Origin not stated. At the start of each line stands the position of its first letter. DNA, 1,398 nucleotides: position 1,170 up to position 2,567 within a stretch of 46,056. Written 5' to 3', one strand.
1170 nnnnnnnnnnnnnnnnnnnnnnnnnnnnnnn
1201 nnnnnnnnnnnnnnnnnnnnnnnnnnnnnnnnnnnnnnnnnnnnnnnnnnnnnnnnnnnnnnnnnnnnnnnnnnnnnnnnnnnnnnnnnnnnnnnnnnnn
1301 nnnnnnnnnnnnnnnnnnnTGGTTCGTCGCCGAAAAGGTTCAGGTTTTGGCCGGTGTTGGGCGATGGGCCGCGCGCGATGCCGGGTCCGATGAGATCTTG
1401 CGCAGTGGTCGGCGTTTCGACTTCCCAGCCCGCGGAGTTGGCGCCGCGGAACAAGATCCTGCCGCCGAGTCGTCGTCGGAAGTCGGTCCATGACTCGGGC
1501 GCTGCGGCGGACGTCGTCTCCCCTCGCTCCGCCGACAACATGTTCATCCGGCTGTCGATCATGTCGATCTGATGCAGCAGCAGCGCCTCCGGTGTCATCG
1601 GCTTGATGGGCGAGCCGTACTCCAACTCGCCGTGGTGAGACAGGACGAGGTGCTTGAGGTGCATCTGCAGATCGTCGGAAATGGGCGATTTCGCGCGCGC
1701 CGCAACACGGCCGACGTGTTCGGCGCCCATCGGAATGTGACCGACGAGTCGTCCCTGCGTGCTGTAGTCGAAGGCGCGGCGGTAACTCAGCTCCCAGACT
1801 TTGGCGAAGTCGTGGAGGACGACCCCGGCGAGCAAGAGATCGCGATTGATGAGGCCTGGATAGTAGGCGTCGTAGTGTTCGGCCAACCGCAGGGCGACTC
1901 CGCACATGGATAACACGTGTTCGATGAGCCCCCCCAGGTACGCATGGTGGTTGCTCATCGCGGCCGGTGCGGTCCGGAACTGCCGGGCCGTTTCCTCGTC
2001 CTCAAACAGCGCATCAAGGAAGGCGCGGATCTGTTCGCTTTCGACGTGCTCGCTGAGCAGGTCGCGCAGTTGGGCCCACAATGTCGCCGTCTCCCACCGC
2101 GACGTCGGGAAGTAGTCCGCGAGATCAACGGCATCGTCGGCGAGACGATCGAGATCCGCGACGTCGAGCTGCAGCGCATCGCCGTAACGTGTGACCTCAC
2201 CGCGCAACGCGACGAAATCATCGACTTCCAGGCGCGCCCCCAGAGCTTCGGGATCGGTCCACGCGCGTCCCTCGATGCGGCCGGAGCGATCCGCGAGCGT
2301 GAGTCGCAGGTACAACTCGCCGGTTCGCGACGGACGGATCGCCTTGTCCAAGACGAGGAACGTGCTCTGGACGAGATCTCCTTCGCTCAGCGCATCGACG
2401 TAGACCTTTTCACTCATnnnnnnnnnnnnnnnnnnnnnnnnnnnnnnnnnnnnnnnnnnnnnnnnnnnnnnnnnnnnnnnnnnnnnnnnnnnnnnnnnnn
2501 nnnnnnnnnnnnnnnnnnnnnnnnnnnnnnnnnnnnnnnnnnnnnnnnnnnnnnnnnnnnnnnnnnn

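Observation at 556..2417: pspA translationally coupled to a YhaM-like OB-fold/HD-domain nuclease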

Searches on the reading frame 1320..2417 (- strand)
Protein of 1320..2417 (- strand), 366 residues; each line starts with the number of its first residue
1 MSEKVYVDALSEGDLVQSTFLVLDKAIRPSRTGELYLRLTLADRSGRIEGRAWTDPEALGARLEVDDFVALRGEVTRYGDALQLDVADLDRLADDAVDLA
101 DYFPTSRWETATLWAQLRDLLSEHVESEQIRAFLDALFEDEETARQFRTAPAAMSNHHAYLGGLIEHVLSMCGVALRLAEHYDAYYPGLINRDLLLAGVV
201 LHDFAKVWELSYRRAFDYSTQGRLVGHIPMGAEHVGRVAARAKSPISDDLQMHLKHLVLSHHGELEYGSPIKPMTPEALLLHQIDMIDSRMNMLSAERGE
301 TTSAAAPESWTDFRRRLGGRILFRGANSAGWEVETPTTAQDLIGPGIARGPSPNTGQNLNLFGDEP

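Call 3: search_protein_families(library=pfam, proteins=[window:1320-2417:-], max_evalue=0.01)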
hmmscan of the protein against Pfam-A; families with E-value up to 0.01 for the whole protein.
window:1320-2417:- (366 aa): 3 families
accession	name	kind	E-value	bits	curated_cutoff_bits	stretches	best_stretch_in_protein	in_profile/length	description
PF01966.28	HD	-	2.8e-09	37.7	22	1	165-288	2-114/116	HD domain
PF01336.31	tRNA_anti-codon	-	1e-06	29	27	1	28-89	11-72/75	OB-fold nucleic acid binding domain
PF07514.17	TraI_2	-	0.0012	18.4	23.9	1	144-180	46-82/324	Putative helicase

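Call 4: search_protein_families(library=ncbifam, proteins=[window:1320-2417:-], max_evalue=0.01)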
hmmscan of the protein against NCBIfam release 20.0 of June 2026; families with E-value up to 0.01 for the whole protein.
window:1320-2417:- (366 aa): 4 families
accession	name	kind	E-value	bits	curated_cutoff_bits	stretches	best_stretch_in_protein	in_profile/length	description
NF010007.0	PRK13480.1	equivalog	1.3e-53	182.1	460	1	10-297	8-286/314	3'-5' exoribonuclease YhaM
TIGR03760.1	ICE_TraI_Pfluor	equivalog_domain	6.7e-06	25.9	161.4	1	141-182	45-86/218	integrating conjugative element relaxase, PFGI-1 class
NF041494.1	MobH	equivalog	6.2e-05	22.1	200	1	150-182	50-82/340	MobH family relaxase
NF008168.0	PRK10917.2-2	equivalog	0.0073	14.6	718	1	7-158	155-306/795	ATP-dependent DNA helicase RecG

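Call 5: find_homologous_proteins(query=window:1320-2417:-)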
Query window:1320-2417:- (366 aa): 3885 proteins with E <= 0.001 among 8000 candidates; the best 120 are listed.
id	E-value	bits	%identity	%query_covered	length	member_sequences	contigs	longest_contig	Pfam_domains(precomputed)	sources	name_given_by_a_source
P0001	1.0e-242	823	100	100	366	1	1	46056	PF01966.29,PF01336.32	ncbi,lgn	-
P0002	4.5e-174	597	73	100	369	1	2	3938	PF01966.29,PF01336.32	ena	-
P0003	8.9e-172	590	71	100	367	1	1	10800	PF01966.29,PF01336.32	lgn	-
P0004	7.0e-163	560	68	100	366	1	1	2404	PF01966.29,PF01336.32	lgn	-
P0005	4.1e-159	548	65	99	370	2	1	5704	PF01966.29,PF01336.32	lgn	-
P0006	8.4e-154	531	65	99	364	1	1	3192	PF01966.29,PF01336.32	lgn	-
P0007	5.3e-152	525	67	96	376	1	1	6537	PF01966.29,PF01336.32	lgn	-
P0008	1.3e-151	523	65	96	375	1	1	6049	PF07514.18,PF01966.29,PF01336.32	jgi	jgi:3'-5' exoribonuclease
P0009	3.7e-150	519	62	100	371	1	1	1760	PF07514.18,PF01966.29,PF01336.32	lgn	-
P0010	1.5e-141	490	62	99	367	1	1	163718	PF01966.29,PF01336.32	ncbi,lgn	-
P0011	1.3e-136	474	59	99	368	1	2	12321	PF01966.29,PF01336.32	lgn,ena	-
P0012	4.2e-124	433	57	99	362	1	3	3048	PF01966.29,PF01336.32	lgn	-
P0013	1.3e-122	428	58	95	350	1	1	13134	PF01966.29,PF01336.32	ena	-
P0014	3.9e-119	416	54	100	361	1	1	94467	PF01966.29,PF01336.32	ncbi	ncbi:MAG: HD domain-containing protein [bacterium]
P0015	3.0e-112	394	52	96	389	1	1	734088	PF01966.29,PF01336.32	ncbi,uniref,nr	ncbi:hypothetical protein DL240_05620 [Lujinxingia litoralis]|uniref:HD/PDEase domain-containing pro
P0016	1.4e-111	392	50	99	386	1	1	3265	PF01966.29,PF01336.32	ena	-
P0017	1.3e-109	385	51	98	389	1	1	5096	PF01966.29,PF01336.32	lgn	-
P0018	1.5e-109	385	51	95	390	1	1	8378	PF01966.29,PF01336.32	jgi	jgi:3'-5' exoribonuclease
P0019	2.1e-109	384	50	96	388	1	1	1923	PF01966.29,PF01336.32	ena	-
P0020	2.3e-109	384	49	95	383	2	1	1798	PF01966.29,PF01336.32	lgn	-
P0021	6.7e-109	383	50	96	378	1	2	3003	PF01966.29,PF01336.32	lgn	-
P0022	1.3e-108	382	49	95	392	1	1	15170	PF01966.29,PF01336.32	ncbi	-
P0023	6.5e-108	380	50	98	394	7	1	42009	PF01966.29,PF01336.32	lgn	-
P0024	5.1e-107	377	49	95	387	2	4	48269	PF01966.29,PF01336.32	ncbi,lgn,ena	-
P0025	5.1e-107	377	51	94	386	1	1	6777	PF01966.29,PF01336.32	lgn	-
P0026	7.7e-107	376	47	99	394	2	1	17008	PF01966.29,PF01336.32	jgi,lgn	jgi:3'-5' exoribonuclease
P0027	1.1e-106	376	50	95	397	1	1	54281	PF01966.29,PF01336.32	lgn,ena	-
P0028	1.5e-106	375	49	97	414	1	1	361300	PF01966.29,PF01336.32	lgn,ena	-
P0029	1.6e-106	375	49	96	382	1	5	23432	PF01966.29,PF01336.32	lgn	-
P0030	2.4e-106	374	46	99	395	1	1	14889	PF01966.29,PF01336.32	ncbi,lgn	-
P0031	2.9e-106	374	49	99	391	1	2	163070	PF01966.29,PF01336.32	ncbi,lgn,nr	ncbi:MAG: HD domain-containing protein [Bradymonadaceae bacterium]|nr:HD domain-containing protein [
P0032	3.3e-106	374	48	97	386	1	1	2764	PF01966.29,PF01336.32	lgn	-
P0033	2.0e-105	371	48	97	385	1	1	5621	PF01966.29,PF01336.32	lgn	-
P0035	4.7e-105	370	49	96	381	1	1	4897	PF07514.18,PF01966.29,PF01336.32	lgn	-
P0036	5.5e-105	370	48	95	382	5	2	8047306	PF01966.29,PF01336.32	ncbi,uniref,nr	ncbi:HD domain-containing protein [Persicimonas caeni]|uniref:HD domain-containing protein n=2 Tax=P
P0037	1.5e-104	368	49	94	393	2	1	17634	PF01966.29,PF01336.32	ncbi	-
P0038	1.6e-104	368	48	94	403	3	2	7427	PF01966.29,PF01336.32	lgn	-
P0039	2.4e-104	368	48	96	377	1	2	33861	PF01966.29,PF01336.32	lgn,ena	-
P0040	3.6e-104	367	47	99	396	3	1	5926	PF01966.29,PF01336.32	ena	-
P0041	3.7e-104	367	48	95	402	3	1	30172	PF01966.29,PF01336.32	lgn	-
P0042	4.3e-104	367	47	99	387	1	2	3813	PF01966.29,PF01336.32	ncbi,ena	-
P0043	1.2e-103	365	48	97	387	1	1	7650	PF01966.29,PF01336.32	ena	-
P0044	9.5e-103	363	51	90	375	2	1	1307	PF01966.29,PF01336.32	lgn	-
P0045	1.4e-102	362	48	95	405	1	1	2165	PF01966.29,PF01336.32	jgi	-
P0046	3.2e-102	361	48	99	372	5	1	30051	PF07514.18,PF01966.29,PF01336.32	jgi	jgi:3'-5' exoribonuclease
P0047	4.3e-102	360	45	99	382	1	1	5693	PF01966.29,PF01336.32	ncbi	-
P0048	5.1e-102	360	48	94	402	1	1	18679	PF01966.29,PF01336.32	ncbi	-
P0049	5.2e-102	360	47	94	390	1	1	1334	PF01966.29,PF01336.32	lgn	-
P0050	5.3e-102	360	48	99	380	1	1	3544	PF01966.29,PF01336.32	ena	-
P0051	8.2e-102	359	48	100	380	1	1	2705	PF01966.29,PF01336.32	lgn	-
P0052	1.0e-101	359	47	93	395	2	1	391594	PF01966.29,PF01336.32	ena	-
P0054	1.3e-101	359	48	96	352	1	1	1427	PF01966.29,PF01336.32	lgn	-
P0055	3.1e-101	358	46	95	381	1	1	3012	PF01966.29,PF01336.32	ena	-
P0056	3.8e-101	357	48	99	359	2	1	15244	PF01966.29,PF01336.32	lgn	-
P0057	5.1e-101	357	49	95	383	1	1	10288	PF01966.29,PF01336.32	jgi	jgi:3'-5' exoribonuclease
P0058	7.8e-101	356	46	99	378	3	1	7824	PF01966.29,PF01336.32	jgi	jgi:3'-5' exoribonuclease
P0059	1.4e-100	355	49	95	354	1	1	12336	PF01966.29,PF01336.32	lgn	-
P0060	2.4e-100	355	49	98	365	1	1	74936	PF01966.29,PF01336.32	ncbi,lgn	-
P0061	4.1e-100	354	46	97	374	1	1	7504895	PF01966.29,PF01336.32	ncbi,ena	-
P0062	4.5e-100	354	46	95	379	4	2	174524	PF07514.18,PF01966.29,PF01336.32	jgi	jgi:3'-5' exoribonuclease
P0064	2.9e-99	351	48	99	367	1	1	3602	PF07514.18,PF01966.29,PF01336.32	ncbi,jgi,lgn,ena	-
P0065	8.7e-99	350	47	95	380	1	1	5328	PF01966.29,PF01336.32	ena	-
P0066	1.0e-98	349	47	95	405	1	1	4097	PF07514.18,PF01966.29,PF01336.32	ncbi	ncbi:MAG: HD domain-containing protein [Myxococcota bacterium]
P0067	1.5e-98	349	46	96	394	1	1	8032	PF01966.29,PF01336.32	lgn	-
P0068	2.0e-98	348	46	99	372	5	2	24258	PF01966.29,PF01336.32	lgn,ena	-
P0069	6.3e-98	347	45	99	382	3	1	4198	PF01966.29,PF01336.32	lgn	-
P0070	7.1e-98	347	47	95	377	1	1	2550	PF01966.29,PF01336.32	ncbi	-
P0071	3.3e-97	344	47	96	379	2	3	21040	PF01966.29,PF01336.32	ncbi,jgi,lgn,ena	jgi:3'-5' exoribonuclease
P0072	3.5e-97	344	47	95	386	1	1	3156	PF01966.29,PF01336.32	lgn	-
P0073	4.1e-97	344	49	93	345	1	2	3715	PF01966.29,PF01336.32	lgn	-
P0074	7.3e-97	343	45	99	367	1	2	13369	PF07514.18,PF01966.29,PF01336.32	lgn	-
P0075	2.3e-96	342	45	97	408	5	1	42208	PF01966.29,PF01336.32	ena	-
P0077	5.2e-96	340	46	99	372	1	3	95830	PF07514.18,PF01966.29,PF01336.32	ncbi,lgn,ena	-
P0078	4.6e-95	337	45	99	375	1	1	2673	PF01966.29,PF01336.32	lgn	-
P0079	7.0e-95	337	46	95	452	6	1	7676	PF01966.29,PF01336.32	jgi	jgi:3'-5' exoribonuclease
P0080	3.2e-93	331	47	95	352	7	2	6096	PF07514.18,PF01966.29,PF01336.32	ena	-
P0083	3.7e-91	324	44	94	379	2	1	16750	PF01966.29,PF01336.32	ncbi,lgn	-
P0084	4.5e-91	324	47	95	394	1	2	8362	PF01966.29,PF01336.32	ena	-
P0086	4.5e-88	314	49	84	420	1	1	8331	PF01966.29,PF01336.32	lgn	-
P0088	2.8e-86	308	45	99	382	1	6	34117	PF07514.18,PF01966.29,PF01336.32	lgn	-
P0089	2.4e-82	295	46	89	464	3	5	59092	PF01966.29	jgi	jgi:3'-5' exoribonuclease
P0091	6.3e-80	287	45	89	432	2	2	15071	PF01966.29,PF01336.32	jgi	-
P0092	2.0e-75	273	42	88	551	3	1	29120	PF01966.29,PF01336.32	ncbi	-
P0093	3.5e-75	272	43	88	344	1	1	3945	PF01966.29,PF01336.32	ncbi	-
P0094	3.1e-74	269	40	98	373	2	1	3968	PF01966.29,PF01336.32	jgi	jgi:3'-5' exoribonuclease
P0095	7.2e-73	264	42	86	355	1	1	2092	PF01966.29,PF01336.32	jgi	jgi:3'-5' exoribonuclease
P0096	9.2e-73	264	42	86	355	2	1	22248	PF01966.29,PF01336.32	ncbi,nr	ncbi:MAG: HD domain-containing protein [Acidobacteria bacterium]|nr:HD domain-containing protein [Ac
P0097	1.7e-72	263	44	80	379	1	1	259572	PF01966.29,PF01336.32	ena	-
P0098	3.6e-72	262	45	80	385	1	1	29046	PF01966.29,PF01336.32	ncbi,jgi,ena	jgi:3'-5' exoribonuclease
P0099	7.3e-72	261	45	79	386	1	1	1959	PF01966.29,PF01336.32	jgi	-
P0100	1.1e-71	260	45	84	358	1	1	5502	PF01966.29,PF01336.32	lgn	-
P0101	1.4e-71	260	47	78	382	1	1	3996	PF01966.29,PF01336.32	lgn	-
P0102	1.6e-71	260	43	87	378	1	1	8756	PF01966.29,PF01336.32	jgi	jgi:3'-5' exoribonuclease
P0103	2.0e-71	260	43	87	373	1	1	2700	PF01966.29,PF01336.32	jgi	jgi:3'-5' exoribonuclease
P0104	2.7e-71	259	45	80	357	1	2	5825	PF01966.29,PF01336.32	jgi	jgi:3'-5' exoribonuclease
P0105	3.2e-71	259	44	80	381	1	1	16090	PF01966.29,PF01336.32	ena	-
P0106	4.2e-71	258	38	95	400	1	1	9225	PF01966.29,PF01336.32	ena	-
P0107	4.5e-71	258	42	95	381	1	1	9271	PF01966.29,PF01336.32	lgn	-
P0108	6.2e-71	258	44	84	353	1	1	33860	PF01966.29,PF01336.32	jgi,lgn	jgi:3'-5' exoribonuclease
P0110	7.9e-71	258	43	87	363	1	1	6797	PF07514.18,PF01966.29,PF01336.32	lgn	-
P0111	8.0e-71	258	44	80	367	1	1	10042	PF01966.29,PF01336.32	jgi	jgi:3'-5' exoribonuclease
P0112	8.7e-71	257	42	80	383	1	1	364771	PF01966.29,PF01336.32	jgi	jgi:3'-5' exoribonuclease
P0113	1.3e-70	257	43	80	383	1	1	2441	PF01966.29,PF01336.32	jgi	jgi:3'-5' exoribonuclease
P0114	1.4e-70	257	44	80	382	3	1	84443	PF01966.29,PF01336.32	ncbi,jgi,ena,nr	ncbi:MAG TPA: HD domain-containing protein [Bryobacteraceae bacterium]|nr:HD domain-containing prote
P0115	1.5e-70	257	46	76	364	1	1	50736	PF01966.29,PF01336.32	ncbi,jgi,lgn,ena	jgi:3'-5' exoribonuclease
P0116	1.6e-70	257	46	80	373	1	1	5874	PF01966.29,PF01336.32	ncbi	-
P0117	1.8e-70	256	39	98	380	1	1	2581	PF01966.29,PF01336.32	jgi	jgi:3'-5' exoribonuclease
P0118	2.2e-70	256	43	80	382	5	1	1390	PF01966.29,PF01336.32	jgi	-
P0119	2.5e-70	256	41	99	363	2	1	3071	PF01966.29,PF01336.32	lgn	-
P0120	2.7e-70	256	42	93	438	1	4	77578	PF01966.29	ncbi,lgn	-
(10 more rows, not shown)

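Call 9: find_related_loci(query=A1, collection=genome_contigs, flank=6000)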
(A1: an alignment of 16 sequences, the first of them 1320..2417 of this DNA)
Query A1 (366 aa) in genome_contigs; peptide patterns used: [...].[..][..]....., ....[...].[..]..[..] (x = any residue, [..] = any of these).
600 stretches matched a pattern (row limit reached: there are more); 595 encode a relative of the query (tblastn E <= 1e-3); the best 80 are kept; 80 distinct loci.
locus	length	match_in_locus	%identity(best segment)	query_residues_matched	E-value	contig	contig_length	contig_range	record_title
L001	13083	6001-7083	54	1-366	1e-123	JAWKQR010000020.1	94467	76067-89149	MAG: bacterium isolate ABC1.178 ABC1.178.fa-20, whole genome shotgun sequence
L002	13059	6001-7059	48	4-356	7e-105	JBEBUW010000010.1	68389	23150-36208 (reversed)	MAG: Lujinxingia vulgaris isolate T2.bin.228 NODE_1023_length_68389_cov_9.726739, whole genome shotgun sequence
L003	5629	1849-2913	50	1-362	3e-104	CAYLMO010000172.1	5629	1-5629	MAG TPA_asm: uncultured Bradymonadales bacterium isolate SRP321284_co1_300 genome assembly, contig: NODE_20830_length_56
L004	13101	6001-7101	46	2-362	2e-102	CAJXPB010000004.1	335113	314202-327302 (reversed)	MAG TPA_asm: uncultured proteobacterium isolate SRR6201613_bin.14_MetaBAT_v2.12.1_MAG genome assembly, contig: NODE_9_le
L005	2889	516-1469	41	6-327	2e-76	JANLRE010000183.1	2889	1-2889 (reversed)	MAG: Fimbriiglobus sp. isolate OTE_38_concoct_287_sub OTE_38_k141_4470683, whole genome shotgun sequence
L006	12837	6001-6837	44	6-291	7e-74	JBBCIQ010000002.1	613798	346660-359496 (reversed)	MAG: Bryobacteraceae bacterium isolate MAG_CPA_02 P10A_000000031785, whole genome shotgun sequence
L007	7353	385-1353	38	3-340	1e-73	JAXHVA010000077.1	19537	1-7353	MAG: Thermodesulfobacteriota bacterium isolate MAG65_tar_biofilm MAG65_77, whole genome shotgun sequence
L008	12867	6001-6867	42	6-296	3e-73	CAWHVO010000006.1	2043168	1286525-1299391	MAG: Terriglobia bacterium isolate MFD04463.bin.2.87 genome assembly, contig: contig_6775, whole genome shotgun sequence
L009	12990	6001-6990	41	1-342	3e-73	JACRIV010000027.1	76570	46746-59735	MAG: Deltaproteobacteria bacterium isolate NC_groundwater_1812_Pr3_B-0.1um_65_61 SR-2_scaffold_141_538983, whole genome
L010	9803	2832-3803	37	3-335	2e-73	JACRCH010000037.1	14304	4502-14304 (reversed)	MAG: Deltaproteobacteria bacterium isolate NC_groundwater_1641_Pr3_B-0.1um_55_74 SR-2_scaffold_141_706710, whole genome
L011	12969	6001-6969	39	14-354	3e-72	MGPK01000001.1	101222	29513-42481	MAG: Deltaproteobacteria bacterium GWA2_54_12 gwa2_scaffold_1119, whole genome shotgun sequence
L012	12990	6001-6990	37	6-347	3e-71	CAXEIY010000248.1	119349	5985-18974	MAG TPA_asm: uncultured Planctomycetia bacterium isolate ERR598958_concoct_48 genome assembly, contig: ERZ842555.855507,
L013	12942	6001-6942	38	4-327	2e-71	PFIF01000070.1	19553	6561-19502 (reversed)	MAG: Deltaproteobacteria bacterium CG_4_8_14_3_um_filter_43_13 CG_4_8_14_3_um_filter_scaffold_731_c, whole genome shotgu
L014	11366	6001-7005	39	7-363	5e-71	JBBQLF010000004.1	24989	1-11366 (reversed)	MAG: Bryobacterales bacterium isolate Co_metawrap_518 Cmw_518_k141_4790062_length_24989_cov_7.0000, whole genome shotgun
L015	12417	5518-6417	41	7-317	4e-70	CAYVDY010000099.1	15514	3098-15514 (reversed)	MAG TPA_asm: uncultured Candidatus Solibacter sp. isolate SRP302447_co4_276 genome assembly, contig: NODE_10030_length_1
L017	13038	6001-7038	38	4-362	2e-70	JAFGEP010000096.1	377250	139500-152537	MAG: Bradymonadales bacterium isolate Zod_Metabat.1238 k87_7937964, whole genome shotgun sequence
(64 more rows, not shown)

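Call 17: find_encoding_contigs(protein=P0036, flank=8000, max_places=2)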
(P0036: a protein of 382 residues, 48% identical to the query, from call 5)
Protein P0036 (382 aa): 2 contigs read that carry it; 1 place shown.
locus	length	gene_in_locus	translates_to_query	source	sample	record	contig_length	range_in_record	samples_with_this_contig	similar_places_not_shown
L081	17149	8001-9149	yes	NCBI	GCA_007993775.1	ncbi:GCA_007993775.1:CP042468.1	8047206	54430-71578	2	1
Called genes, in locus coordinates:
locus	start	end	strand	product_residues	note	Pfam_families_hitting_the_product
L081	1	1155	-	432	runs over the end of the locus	PF00206:Lyase_1, PF10397:ADSL_C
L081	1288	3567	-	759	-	PF00069:Pkinase, PF07714:PK_Tyr_Ser-Thr, PF03781:FGE-sulfatase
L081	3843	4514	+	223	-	-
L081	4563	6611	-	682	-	PF00069:Pkinase, PF07714:PK_Tyr_Ser-Thr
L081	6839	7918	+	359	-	-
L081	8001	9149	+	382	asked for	PF01336:tRNA_anti-codon, PF01966:HD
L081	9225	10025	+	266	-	PF04012:PspA_IM30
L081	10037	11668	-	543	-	-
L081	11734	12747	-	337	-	PF00483:NTP_transferase, PF12804:NTP_transf_3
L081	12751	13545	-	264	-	PF04012:PspA_IM30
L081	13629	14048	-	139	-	PF22550:CesT_Tir_1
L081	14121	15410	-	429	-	PF00027:cNMP_binding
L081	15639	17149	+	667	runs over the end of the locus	PF00082:Peptidase_S8, PF19366:DUF5942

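Call 18: find_encoding_contigs(protein=P0010, flank=8000, max_places=2)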
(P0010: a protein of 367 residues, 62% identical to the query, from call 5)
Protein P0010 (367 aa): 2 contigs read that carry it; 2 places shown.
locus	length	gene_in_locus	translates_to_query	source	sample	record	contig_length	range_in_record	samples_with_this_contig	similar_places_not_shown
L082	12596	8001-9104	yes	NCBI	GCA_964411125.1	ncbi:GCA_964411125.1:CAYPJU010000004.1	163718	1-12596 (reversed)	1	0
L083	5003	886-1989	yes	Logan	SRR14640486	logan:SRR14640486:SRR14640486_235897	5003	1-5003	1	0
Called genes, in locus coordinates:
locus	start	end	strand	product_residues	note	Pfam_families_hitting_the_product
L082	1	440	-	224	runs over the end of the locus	PF13507:GATase_5, PF01965:DJ-1_PfpI, PF07685:GATase_3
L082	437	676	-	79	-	PF02700:PurS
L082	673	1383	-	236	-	PF01259:SAICAR_synt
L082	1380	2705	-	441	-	PF00206:Lyase_1, PF10397:ADSL_C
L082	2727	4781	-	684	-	PF00069:Pkinase, PF07714:PK_Tyr_Ser-Thr, PF03781:FGE-sulfatase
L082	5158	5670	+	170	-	-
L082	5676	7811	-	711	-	PF00069:Pkinase, PF07714:PK_Tyr_Ser-Thr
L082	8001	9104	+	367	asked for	PF01336:tRNA_anti-codon, PF01966:HD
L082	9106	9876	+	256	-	PF04012:PspA_IM30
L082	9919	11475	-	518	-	-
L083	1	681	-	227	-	?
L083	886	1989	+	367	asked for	PF01336:tRNA_anti-codon, PF01966:HD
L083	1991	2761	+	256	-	PF04012:PspA_IM30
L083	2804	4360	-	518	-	-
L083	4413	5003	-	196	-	?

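Call 31: search_protein_families(library=pfam, proteins=[L081:10037-11668:-, L081:6839-7918:+, L081:3843-4514:+], max_evalue=0.001)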
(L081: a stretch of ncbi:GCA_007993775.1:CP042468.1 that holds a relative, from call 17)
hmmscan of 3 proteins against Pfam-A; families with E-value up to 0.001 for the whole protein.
L081:10037-11668:- (543 aa): 0 families

L081:6839-7918:+ (359 aa): 0 families

L081:3843-4514:+ (223 aa): 0 families

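Call 34: search_solved_structures(query=A1, max_evalue=0.001)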
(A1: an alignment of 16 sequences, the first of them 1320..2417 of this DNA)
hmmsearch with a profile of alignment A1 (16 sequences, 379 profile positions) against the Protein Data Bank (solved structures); distinct sequences matched with E-value up to 0.001: 5.
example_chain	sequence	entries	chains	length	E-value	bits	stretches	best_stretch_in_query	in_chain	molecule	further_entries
9h3f_A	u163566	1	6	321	1.6e-76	261.1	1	11-322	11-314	3'-5' exoribonuclease YhaM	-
9o7t_A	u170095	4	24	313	2.7e-73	250.5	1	6-311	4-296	Cmp-binding-factor 1 | YhaM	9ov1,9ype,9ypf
5fku_A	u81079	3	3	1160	4.2e-06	29.4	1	10-122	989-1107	DNA POLYMERASE III SUBUNIT ALPHA | DNA POLYMERASE III ALPHA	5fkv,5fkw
5d8e_A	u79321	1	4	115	0.00057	22.3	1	3-61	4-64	SOSS complex subunit B1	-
5d8f_A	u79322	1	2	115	0.00059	22.3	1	3-60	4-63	SOSS complex subunit B1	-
